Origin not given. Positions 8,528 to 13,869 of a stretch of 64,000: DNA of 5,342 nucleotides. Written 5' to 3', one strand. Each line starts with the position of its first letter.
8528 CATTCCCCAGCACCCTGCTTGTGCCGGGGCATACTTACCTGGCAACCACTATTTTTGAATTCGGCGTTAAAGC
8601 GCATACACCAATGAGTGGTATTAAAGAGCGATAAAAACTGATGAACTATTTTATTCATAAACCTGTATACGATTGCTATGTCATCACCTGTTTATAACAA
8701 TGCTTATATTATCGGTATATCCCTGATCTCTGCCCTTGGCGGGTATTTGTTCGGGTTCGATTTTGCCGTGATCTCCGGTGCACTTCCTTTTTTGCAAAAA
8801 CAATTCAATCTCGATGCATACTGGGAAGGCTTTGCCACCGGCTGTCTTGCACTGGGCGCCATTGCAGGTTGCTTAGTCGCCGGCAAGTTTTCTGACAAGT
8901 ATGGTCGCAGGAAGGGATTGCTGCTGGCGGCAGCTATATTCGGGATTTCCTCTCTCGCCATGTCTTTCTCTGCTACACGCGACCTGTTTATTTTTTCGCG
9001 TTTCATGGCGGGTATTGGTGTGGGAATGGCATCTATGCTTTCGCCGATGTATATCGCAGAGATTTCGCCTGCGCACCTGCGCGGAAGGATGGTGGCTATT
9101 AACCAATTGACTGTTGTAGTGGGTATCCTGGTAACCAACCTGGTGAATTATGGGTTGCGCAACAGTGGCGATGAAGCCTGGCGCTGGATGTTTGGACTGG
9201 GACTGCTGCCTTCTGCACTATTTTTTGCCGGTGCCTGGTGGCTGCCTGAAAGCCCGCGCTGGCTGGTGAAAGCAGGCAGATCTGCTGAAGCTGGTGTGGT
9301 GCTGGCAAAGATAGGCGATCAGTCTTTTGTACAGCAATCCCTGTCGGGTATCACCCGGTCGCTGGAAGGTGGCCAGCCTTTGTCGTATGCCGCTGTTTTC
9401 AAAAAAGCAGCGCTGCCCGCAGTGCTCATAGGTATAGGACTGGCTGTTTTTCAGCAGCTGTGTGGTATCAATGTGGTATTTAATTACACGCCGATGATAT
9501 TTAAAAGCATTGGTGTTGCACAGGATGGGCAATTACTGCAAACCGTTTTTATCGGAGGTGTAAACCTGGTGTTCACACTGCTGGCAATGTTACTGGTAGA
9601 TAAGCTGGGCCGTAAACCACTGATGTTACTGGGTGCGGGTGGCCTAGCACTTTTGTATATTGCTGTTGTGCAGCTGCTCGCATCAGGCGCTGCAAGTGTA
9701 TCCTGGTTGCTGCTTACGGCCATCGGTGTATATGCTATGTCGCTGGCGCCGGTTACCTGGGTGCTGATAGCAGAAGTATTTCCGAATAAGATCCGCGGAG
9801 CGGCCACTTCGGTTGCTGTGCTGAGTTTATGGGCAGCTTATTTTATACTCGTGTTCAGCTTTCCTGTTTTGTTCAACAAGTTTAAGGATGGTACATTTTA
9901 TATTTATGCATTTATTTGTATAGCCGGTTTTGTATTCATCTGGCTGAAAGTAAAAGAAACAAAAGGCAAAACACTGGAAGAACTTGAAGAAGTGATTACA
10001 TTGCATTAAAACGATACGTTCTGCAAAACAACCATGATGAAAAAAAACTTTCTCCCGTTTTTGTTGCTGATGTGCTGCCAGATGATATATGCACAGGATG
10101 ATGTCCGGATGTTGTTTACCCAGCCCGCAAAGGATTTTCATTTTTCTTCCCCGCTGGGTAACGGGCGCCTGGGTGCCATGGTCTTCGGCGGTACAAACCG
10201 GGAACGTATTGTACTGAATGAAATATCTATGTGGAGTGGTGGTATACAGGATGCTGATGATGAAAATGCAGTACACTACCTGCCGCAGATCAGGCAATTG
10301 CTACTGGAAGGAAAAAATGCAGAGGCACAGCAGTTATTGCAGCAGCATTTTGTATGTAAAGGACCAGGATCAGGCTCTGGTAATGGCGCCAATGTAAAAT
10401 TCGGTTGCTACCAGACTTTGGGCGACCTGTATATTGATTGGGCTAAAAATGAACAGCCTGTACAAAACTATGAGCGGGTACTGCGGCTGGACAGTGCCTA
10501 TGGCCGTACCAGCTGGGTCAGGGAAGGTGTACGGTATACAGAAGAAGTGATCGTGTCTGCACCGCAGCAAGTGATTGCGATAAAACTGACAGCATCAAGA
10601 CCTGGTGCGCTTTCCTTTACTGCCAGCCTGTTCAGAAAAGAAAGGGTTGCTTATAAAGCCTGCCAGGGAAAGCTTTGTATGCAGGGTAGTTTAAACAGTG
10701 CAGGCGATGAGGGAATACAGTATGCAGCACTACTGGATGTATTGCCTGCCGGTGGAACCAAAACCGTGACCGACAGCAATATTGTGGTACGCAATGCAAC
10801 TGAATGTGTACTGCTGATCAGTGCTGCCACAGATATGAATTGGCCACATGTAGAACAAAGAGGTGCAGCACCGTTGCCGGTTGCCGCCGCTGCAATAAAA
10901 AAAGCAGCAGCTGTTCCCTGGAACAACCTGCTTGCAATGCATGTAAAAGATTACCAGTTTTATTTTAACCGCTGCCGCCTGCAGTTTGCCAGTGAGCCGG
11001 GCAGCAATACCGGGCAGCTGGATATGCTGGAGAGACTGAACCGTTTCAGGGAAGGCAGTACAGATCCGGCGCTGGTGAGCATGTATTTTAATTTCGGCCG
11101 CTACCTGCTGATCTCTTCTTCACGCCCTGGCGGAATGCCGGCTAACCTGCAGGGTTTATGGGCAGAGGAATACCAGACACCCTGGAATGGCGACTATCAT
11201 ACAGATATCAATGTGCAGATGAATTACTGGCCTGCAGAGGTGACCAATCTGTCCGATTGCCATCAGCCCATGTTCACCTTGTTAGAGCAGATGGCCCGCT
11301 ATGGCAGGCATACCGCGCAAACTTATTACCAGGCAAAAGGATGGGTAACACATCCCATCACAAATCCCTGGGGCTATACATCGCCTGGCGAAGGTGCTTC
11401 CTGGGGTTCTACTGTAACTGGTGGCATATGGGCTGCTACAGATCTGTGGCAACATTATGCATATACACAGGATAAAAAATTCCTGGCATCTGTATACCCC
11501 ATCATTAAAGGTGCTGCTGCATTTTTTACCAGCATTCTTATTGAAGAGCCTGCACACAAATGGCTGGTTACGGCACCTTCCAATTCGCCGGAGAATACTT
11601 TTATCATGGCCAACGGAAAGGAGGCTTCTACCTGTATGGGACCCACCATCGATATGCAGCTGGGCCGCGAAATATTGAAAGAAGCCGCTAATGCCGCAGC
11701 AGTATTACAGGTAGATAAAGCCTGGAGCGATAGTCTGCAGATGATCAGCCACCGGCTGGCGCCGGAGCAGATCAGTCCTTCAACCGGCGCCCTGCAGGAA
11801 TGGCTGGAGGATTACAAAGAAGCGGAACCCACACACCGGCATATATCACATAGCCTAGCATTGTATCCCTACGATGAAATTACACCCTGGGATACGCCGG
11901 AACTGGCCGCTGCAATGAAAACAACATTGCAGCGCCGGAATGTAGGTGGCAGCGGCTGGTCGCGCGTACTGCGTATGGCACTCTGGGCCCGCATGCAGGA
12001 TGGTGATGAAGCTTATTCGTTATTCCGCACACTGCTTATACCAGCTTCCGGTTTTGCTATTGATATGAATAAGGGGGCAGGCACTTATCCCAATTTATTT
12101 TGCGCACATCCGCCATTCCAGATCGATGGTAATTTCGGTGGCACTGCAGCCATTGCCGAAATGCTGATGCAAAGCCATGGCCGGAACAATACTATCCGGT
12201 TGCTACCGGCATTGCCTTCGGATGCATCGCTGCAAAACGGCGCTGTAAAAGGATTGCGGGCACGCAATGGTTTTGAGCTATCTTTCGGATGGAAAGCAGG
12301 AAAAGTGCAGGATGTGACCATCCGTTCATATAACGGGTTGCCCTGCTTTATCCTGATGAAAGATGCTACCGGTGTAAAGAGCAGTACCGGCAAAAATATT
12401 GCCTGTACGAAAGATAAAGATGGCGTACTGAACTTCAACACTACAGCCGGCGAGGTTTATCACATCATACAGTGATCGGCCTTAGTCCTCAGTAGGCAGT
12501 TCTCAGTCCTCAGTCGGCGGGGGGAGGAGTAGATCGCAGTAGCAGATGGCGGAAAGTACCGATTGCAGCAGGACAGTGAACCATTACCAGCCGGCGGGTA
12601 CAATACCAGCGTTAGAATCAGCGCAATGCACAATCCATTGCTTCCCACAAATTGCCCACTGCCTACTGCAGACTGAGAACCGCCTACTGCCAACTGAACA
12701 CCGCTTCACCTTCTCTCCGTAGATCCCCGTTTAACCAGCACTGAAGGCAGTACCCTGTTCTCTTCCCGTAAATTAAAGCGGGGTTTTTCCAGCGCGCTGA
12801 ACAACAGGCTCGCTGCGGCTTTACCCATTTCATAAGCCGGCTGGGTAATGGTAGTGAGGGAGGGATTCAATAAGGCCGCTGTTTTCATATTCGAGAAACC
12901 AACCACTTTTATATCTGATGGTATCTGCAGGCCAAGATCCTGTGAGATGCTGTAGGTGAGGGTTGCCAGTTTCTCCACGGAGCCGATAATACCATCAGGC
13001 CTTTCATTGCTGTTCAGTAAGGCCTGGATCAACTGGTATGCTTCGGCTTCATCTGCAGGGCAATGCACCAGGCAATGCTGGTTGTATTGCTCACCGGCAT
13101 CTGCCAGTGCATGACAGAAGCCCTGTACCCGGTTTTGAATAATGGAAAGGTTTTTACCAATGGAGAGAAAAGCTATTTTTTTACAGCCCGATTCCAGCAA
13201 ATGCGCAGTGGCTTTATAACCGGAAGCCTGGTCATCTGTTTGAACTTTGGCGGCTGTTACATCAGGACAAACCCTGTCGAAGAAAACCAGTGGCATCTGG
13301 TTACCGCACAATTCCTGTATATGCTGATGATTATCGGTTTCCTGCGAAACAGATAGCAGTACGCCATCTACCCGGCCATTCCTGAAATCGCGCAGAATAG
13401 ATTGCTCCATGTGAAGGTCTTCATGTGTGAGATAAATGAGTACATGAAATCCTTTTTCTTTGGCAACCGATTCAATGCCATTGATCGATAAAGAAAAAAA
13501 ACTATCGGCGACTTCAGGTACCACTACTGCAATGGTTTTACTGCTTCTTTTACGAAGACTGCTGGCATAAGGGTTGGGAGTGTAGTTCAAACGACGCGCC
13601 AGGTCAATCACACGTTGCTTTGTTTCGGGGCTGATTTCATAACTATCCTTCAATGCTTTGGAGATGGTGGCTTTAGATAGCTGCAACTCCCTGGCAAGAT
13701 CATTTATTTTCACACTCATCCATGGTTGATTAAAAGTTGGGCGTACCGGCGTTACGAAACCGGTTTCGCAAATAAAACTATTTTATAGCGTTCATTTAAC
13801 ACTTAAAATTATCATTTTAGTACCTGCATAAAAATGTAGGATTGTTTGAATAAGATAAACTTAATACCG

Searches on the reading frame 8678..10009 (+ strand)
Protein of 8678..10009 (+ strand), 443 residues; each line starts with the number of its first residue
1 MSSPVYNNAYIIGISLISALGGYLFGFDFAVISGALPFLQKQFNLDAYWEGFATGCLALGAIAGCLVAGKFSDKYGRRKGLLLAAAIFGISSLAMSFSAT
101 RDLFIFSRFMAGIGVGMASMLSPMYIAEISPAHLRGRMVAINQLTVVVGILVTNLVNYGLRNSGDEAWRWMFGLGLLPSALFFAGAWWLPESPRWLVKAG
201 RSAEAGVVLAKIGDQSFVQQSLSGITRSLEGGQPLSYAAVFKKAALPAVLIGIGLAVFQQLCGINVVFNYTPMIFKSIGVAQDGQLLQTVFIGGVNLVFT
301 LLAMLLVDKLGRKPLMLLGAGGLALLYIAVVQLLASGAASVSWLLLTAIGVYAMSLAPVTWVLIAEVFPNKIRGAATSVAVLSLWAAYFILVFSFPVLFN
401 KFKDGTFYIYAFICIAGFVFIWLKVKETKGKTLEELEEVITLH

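Call 64: search_protein_families(library=pfam, proteins=[window:8678-10009:+], max_evalue=0.00001)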
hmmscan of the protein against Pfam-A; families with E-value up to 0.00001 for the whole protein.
window:8678-10009:+ (443 aa): 3 families
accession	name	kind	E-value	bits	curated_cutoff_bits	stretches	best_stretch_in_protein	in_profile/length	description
PF00083.30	Sugar_tr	-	2.6e-111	373.1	22.3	1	15-439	2-451/452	Sugar (and other) transporter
PF07690.21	MFS_1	-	6.4e-44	150.7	33.4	2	20-385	3-340/347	Major Facilitator Superfamily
PF06779.20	MFS_4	-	4.5e-06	26.7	26.3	1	35-194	15-176/364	Uncharacterised MFS-type transporter YbfB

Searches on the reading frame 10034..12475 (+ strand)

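Call 64: search_protein_families(library=pfam, proteins=[window:10034-12475:+], max_evalue=0.00001)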
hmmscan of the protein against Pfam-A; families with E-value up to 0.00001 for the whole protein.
window:10034-12475:+ (813 aa): 3 families
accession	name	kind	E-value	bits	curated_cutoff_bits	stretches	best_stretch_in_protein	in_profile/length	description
PF22124.2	Glyco_hydro_95_cat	-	1.8e-165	551.3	27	1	296-711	2-408/408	Glycosyl hydrolase family 95 catalytic domain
PF14498.12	Glyco_hyd_65N_2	-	8.7e-59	199.8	27.7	1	27-267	2-230/234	Glycosyl hydrolase family 65, N-terminal domain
PF21307.2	Glyco_hydro_95_C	-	1.8e-20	73.6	27.6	1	713-811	1-94/94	Glycoside hydrolase family 95, C-terminal domain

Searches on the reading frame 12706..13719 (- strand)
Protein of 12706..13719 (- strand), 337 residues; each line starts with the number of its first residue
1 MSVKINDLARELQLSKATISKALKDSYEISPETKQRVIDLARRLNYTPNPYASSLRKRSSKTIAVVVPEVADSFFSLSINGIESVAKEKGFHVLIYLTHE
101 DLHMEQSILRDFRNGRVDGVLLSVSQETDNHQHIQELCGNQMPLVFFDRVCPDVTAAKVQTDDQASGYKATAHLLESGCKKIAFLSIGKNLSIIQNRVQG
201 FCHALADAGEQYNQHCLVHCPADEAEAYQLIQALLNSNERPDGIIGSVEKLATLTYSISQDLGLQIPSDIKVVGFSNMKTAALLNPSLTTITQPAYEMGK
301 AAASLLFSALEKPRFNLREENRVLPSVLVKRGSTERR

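Call 64: search_protein_families(library=pfam, proteins=[window:12706-13719:-], max_evalue=0.00001)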
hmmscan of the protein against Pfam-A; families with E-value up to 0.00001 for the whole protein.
window:12706-13719:- (337 aa): 4 families
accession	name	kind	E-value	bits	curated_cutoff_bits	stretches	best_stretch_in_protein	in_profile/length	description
PF00532.27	Peripla_BP_1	-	1.6e-30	107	22.2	1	61-310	2-261/281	Periplasmic binding proteins and sugar binding domain of LacI family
PF13377.12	Peripla_BP_3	-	1.2e-27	97.5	26.5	1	172-334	2-167/167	Periplasmic binding protein-like domain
PF13407.12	Peripla_BP_4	-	4.8e-19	69.4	35.1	1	63-311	1-255/258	Periplasmic binding protein domain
PF00356.27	LacI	-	8.4e-10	38.7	27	1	5-49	2-46/46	Bacterial regulatory proteins, lacI family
